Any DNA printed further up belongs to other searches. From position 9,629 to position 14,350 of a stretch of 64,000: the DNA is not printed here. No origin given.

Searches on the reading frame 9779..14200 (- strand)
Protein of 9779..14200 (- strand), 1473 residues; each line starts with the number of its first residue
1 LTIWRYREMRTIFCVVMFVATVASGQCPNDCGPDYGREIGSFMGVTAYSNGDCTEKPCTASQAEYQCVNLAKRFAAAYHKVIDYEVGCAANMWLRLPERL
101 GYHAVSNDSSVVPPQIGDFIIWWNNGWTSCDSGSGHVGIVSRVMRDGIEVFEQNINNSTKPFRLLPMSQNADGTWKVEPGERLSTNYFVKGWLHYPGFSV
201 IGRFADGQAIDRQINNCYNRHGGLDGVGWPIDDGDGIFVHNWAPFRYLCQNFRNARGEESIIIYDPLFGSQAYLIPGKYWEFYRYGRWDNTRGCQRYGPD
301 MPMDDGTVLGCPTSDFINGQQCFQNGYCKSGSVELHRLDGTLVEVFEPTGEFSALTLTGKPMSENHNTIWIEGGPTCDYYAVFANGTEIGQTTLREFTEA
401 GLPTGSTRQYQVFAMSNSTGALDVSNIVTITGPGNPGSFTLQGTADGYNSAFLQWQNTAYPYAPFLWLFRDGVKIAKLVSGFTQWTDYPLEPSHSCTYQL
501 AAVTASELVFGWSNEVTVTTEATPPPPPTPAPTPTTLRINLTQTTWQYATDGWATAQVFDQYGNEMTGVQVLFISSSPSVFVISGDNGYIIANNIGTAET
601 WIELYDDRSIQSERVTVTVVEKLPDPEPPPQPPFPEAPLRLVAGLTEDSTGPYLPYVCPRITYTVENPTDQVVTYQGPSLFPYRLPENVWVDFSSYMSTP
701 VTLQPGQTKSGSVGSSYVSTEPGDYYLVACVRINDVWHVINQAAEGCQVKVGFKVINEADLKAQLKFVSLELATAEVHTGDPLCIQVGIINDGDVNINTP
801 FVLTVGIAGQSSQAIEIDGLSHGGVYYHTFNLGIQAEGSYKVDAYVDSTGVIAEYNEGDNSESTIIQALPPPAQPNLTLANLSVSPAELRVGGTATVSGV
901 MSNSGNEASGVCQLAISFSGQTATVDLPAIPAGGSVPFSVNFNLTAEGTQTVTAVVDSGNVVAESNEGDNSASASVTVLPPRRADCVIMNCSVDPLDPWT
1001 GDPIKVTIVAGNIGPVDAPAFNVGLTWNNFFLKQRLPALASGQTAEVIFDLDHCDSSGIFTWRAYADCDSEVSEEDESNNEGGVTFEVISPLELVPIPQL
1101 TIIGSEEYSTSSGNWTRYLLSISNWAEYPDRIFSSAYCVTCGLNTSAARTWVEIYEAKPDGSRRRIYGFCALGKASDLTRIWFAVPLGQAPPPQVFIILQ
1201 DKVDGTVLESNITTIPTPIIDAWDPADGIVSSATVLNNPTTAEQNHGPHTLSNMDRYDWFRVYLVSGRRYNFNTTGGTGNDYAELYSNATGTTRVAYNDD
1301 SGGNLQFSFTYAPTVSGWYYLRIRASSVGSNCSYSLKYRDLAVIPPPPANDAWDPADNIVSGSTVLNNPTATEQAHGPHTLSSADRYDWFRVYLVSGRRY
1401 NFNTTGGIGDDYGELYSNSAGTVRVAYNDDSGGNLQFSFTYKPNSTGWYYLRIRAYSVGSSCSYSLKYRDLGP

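Call 12: search_protein_families(library=pfam, proteins=[window:9779-14200:-])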
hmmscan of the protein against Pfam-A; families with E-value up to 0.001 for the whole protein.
window:9779-14200:- (1473 aa): 3 families
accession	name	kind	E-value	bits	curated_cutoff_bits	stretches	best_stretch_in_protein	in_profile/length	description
PF07705.17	CARDB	-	1.2e-38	131.8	22.7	3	874-973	1-100/101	CARDB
PF05257.22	CHAP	-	2.3e-08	34.8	26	1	63-154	6-81/81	CHAP domain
PF04151.21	PPC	-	1.4e-05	26.3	25.9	1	1257-1324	2-69/70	Bacterial pre-peptidase C-terminal domain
